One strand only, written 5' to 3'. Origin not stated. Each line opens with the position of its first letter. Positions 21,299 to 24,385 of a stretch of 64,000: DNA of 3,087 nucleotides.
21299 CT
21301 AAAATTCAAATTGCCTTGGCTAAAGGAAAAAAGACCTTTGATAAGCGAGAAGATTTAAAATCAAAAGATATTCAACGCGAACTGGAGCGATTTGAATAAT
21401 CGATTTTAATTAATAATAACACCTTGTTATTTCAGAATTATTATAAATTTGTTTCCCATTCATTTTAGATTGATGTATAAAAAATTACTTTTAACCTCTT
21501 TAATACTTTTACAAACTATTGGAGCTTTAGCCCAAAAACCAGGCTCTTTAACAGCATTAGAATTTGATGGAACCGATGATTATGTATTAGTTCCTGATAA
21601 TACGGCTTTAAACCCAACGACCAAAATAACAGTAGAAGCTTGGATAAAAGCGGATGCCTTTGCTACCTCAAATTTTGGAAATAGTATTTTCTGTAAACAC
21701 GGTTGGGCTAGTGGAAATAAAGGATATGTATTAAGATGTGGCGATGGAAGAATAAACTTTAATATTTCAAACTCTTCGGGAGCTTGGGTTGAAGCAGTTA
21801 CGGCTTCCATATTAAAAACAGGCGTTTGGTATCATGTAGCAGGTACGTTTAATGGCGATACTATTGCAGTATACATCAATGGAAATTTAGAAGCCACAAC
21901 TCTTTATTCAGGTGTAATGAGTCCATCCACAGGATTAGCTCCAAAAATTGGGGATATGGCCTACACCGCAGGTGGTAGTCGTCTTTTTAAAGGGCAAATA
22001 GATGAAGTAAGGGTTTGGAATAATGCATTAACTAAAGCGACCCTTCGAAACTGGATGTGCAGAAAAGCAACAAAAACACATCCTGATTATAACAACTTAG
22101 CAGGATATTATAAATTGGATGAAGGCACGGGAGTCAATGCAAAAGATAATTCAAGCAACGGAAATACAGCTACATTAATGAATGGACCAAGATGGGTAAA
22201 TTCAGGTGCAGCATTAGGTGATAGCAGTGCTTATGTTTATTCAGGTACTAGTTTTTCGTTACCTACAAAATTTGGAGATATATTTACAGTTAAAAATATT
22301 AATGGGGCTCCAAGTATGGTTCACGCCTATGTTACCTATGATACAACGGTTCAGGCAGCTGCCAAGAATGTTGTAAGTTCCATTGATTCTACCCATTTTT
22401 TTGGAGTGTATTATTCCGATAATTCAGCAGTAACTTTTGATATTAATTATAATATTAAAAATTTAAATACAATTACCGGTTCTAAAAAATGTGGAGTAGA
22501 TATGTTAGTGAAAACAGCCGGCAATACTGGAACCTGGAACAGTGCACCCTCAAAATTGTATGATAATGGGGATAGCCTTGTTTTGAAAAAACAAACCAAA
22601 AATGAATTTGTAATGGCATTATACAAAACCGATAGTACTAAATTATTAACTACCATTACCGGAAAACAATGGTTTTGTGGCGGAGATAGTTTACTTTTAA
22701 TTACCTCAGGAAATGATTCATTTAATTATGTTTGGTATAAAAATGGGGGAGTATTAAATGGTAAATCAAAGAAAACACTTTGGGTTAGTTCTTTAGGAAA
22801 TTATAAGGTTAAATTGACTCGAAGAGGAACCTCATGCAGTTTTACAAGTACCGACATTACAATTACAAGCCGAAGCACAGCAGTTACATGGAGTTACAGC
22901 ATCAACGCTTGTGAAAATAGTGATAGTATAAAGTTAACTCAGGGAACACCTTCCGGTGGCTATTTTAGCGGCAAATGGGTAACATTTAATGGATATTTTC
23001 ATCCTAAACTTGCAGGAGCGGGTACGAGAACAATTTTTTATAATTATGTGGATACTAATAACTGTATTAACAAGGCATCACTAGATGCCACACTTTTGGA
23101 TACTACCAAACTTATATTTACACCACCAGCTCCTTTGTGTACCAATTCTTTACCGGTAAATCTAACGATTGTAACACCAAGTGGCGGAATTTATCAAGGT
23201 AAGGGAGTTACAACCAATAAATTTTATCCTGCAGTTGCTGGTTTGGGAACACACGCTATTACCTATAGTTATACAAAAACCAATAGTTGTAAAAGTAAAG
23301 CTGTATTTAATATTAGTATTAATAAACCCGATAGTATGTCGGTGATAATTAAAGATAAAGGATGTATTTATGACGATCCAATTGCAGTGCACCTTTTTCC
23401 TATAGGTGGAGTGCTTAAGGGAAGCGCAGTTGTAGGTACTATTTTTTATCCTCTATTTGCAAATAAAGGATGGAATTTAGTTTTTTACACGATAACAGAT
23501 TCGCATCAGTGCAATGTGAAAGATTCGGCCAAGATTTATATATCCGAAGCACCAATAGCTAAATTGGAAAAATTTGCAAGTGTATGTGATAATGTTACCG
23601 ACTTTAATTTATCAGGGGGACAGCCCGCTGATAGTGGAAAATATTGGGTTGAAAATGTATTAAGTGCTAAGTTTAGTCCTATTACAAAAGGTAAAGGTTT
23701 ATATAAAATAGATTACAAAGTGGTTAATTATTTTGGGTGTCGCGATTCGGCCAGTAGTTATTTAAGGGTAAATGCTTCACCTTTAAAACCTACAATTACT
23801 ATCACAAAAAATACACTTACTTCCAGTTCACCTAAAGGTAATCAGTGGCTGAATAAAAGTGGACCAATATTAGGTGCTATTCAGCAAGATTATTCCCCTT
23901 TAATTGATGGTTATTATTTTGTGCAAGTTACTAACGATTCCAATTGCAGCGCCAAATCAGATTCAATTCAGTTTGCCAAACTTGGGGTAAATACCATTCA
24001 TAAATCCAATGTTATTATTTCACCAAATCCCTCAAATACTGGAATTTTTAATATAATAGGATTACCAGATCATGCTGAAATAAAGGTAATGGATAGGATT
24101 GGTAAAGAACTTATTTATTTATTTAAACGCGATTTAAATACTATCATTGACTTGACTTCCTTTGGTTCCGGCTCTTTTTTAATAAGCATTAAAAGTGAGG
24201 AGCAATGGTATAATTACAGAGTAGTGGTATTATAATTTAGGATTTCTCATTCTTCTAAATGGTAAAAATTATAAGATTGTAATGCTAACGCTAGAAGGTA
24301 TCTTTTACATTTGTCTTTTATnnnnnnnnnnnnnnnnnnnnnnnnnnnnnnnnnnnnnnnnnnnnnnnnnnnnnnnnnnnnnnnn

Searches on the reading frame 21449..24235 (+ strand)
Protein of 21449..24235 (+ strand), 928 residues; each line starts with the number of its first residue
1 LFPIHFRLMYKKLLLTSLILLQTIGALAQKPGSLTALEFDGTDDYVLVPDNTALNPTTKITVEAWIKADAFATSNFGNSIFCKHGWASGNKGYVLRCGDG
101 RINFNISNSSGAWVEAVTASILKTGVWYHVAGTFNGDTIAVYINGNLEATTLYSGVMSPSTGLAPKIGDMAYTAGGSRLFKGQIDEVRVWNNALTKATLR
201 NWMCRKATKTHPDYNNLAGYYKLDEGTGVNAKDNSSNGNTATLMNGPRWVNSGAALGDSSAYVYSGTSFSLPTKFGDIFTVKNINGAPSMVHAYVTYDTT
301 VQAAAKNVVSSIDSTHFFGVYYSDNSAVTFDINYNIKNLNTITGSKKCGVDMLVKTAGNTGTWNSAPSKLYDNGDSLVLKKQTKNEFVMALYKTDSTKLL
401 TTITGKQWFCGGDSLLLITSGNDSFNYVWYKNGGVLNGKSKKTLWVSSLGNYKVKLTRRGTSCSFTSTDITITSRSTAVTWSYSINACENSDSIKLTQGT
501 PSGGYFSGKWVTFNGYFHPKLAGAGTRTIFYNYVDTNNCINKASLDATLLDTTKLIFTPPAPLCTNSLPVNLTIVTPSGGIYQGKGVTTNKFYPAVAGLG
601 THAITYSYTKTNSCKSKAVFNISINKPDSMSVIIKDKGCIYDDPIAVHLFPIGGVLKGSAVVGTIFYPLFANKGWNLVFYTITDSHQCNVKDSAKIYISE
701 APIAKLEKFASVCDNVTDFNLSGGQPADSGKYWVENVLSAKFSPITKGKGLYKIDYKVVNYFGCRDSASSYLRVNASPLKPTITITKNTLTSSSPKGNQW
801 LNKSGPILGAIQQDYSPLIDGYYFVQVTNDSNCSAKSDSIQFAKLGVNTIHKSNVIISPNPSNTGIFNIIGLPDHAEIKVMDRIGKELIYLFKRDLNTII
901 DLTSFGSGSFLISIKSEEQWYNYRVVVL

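Call 91: search_protein_families(library=pfam, proteins=[window:21449-24235:+], max_evalue=0.00001)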
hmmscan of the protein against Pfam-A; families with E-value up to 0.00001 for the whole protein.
window:21449-24235:+ (928 aa): 2 families
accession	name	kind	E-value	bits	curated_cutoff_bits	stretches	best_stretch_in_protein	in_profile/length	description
PF13385.13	Laminin_G_3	-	6.4e-30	104.7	27.6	1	40-197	1-148/151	Concanavalin A-like lectin/glucanases superfamily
PF18962.6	Por_Secre_tail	-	7.1e-06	26.7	27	0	857-925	1-73/75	Secretion system C-terminal sorting domain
